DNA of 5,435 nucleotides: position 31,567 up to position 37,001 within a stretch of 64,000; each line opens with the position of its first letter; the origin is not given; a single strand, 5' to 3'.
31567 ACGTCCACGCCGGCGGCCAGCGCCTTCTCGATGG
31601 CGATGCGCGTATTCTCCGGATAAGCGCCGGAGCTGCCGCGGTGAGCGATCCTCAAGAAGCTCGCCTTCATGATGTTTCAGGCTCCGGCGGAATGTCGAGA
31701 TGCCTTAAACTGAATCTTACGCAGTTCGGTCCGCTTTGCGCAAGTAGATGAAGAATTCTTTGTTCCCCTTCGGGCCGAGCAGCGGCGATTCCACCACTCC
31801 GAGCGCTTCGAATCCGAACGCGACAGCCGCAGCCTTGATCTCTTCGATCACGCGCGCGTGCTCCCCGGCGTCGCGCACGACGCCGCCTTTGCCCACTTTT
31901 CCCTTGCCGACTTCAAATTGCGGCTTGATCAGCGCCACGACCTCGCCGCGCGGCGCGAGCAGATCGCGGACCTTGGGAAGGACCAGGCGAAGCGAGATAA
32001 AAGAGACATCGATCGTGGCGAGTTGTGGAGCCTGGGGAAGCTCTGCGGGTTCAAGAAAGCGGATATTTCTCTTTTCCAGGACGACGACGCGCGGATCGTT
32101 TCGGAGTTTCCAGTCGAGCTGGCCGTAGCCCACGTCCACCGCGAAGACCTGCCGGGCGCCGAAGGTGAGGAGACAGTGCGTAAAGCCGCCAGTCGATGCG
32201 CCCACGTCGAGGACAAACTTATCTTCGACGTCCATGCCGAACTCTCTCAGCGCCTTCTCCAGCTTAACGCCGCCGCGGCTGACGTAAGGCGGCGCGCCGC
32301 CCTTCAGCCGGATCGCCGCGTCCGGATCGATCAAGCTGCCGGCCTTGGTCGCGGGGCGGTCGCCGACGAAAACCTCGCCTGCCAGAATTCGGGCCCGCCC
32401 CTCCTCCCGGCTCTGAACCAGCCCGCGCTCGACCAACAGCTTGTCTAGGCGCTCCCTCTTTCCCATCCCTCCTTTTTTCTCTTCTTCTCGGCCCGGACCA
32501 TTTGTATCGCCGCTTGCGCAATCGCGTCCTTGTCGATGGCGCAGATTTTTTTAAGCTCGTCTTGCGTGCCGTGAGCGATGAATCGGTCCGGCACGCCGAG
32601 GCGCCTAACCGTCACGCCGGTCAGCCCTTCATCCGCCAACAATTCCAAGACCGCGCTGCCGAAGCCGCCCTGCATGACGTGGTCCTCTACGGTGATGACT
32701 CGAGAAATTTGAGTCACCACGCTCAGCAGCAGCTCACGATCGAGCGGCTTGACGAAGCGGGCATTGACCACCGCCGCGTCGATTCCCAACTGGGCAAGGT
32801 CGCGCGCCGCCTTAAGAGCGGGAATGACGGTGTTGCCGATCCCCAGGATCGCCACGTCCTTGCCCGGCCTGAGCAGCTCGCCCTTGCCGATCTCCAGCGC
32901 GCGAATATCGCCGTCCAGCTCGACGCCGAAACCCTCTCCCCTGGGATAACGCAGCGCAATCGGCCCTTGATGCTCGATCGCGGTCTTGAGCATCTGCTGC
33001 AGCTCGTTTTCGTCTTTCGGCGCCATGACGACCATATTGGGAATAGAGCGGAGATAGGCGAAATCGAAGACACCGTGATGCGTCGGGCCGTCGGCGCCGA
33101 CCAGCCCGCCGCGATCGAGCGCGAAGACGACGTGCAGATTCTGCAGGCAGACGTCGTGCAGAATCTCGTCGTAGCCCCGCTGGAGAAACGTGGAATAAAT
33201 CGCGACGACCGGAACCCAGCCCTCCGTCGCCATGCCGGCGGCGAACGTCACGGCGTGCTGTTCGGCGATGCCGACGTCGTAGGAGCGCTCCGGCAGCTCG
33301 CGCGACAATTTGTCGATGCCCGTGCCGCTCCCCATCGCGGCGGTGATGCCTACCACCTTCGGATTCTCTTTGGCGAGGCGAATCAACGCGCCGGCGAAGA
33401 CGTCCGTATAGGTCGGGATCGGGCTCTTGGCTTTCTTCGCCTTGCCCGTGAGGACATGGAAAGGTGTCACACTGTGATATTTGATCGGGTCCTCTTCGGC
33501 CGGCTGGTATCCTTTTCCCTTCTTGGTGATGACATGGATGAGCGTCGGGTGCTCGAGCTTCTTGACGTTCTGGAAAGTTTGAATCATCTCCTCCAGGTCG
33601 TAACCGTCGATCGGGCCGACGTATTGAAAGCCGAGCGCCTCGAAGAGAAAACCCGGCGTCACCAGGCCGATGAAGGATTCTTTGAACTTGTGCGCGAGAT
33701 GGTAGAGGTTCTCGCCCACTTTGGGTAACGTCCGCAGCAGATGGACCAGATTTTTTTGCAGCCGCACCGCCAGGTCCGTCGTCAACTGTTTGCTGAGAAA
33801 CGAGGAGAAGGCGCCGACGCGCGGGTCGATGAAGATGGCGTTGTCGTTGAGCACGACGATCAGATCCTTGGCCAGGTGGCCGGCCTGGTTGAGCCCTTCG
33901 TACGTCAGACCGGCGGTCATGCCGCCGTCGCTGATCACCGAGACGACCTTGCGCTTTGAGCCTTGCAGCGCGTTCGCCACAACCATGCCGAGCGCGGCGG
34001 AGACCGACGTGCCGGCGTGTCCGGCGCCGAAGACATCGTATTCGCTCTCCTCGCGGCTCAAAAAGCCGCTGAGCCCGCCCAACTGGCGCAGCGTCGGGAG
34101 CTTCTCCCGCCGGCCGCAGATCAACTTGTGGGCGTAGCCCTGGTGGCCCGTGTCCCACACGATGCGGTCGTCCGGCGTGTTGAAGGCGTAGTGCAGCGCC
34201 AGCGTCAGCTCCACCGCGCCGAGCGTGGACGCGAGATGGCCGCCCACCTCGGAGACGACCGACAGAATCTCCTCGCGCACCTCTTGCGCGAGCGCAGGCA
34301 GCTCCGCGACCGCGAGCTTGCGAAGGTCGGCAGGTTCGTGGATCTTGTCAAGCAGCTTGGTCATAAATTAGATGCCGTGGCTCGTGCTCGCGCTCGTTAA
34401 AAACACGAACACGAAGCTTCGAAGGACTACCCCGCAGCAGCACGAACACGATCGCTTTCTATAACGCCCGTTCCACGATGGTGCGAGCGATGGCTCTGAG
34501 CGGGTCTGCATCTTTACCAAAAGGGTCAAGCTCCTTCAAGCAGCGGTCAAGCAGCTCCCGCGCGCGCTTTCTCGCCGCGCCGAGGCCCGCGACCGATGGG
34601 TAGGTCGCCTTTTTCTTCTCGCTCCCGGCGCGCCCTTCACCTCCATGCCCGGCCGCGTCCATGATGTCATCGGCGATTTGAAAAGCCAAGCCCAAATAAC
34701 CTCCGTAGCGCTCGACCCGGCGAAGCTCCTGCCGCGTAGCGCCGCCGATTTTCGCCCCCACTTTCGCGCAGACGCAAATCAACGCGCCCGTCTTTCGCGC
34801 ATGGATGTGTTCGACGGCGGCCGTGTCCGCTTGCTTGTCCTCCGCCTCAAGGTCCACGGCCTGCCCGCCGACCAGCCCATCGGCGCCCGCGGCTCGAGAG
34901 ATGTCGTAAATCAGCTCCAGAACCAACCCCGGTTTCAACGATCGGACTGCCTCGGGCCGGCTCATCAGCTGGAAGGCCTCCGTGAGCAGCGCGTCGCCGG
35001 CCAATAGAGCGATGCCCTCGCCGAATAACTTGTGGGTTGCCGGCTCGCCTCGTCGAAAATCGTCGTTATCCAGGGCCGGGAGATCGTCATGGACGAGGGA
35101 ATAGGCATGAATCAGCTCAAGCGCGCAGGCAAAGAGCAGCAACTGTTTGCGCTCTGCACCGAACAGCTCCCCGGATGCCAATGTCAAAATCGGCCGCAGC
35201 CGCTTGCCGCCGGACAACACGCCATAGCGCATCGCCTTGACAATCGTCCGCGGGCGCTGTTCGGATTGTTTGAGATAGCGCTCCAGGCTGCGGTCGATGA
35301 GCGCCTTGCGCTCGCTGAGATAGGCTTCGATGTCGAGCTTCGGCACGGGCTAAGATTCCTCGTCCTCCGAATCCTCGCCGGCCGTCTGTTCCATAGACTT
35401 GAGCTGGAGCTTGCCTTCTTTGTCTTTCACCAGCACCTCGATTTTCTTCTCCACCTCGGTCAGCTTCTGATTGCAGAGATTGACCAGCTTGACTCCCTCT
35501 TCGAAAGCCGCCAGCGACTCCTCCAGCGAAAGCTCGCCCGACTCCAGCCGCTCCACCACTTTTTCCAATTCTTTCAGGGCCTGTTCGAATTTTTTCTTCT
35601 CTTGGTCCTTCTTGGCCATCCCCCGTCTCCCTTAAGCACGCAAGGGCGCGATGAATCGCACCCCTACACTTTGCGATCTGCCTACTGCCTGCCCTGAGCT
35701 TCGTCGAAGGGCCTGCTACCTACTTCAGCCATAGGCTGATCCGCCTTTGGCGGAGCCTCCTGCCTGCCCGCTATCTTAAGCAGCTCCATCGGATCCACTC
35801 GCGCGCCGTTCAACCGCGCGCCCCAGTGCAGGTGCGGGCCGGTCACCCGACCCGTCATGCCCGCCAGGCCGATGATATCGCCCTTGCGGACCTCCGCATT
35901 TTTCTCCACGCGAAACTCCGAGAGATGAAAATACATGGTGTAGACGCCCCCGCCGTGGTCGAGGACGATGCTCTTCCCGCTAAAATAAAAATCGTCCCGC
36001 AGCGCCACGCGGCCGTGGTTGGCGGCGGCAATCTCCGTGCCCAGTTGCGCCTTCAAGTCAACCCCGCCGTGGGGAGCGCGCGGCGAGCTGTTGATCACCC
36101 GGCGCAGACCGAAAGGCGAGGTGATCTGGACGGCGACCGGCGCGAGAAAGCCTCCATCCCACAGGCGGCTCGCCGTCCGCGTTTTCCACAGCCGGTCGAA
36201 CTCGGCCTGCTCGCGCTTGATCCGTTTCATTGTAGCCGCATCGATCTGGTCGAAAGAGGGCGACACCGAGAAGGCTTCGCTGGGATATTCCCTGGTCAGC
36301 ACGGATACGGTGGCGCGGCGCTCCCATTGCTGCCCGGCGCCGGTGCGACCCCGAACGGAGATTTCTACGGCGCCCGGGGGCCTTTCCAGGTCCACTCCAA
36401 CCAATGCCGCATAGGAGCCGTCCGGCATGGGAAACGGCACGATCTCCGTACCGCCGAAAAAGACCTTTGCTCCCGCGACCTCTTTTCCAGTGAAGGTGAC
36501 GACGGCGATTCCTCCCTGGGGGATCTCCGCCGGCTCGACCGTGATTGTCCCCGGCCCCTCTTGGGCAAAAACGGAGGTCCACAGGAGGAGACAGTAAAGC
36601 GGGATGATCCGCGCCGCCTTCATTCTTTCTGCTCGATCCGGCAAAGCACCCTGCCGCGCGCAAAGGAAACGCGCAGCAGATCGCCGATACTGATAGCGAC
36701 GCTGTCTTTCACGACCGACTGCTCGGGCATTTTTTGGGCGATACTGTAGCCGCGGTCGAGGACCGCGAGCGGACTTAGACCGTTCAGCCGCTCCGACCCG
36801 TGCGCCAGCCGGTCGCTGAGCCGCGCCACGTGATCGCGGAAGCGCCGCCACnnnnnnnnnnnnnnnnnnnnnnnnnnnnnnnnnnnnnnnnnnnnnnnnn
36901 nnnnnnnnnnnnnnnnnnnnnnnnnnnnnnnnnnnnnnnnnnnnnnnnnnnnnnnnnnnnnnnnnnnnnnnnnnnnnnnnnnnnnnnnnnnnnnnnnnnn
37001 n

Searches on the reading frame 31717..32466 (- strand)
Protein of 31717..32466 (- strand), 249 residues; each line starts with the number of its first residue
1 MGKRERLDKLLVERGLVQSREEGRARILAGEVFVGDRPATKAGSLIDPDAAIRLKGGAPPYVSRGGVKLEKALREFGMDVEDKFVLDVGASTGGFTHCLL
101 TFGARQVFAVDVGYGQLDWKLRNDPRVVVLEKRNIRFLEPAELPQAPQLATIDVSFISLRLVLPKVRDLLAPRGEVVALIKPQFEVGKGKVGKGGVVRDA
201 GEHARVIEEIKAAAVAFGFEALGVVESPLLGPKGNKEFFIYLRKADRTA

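Call 71: search_protein_families(library=pfam, proteins=[window:31717-32466:-], max_evalue=1e-8)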
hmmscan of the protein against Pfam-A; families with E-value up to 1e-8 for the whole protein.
window:31717-32466:- (249 aa): 1 family
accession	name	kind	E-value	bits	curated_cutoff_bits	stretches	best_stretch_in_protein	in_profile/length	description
PF01728.25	FtsJ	-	2.3e-44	151.9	24.1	1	61-244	1-181/181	FtsJ-like methyltransferase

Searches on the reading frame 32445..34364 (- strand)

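Call 71: search_protein_families(library=pfam, proteins=[window:32445-34364:-], max_evalue=1e-8)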
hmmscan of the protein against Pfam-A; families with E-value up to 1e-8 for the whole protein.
window:32445-34364:- (639 aa): 3 families
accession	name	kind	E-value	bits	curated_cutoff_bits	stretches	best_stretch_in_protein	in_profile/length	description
PF13292.11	DXP_synthase_N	-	1.2e-110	369.6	21.2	1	5-280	1-274/274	1-deoxy-D-xylulose-5-phosphate synthase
PF02779.29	Transket_pyr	-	4.2e-49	167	27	1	318-477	4-171/174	Transketolase, pyrimidine binding domain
PF02780.25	Transketolase_C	-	1.4e-32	112.7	25.9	1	493-615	1-124/124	Transketolase, C-terminal domain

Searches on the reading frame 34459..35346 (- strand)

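Call 71: search_protein_families(library=pfam, proteins=[window:34459-35346:-], max_evalue=1e-8)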
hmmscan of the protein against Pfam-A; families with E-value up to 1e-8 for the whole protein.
window:34459-35346:- (295 aa): 1 family
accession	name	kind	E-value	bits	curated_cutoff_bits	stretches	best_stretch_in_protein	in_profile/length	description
PF00348.22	polyprenyl_synt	-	1.1e-45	156.3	27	1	34-271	3-235/251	Polyprenyl synthetase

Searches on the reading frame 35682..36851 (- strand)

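Call 71: search_protein_families(library=pfam, proteins=[window:35682-36851:-], max_evalue=1e-8)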
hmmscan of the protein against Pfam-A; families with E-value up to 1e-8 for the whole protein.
window:35682-36851:- (389 aa): 1 family
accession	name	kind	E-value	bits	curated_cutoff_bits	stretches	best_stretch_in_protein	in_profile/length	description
PF01551.29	Peptidase_M23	-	2.3e-27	95.4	28.7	1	260-354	2-96/96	Peptidase family M23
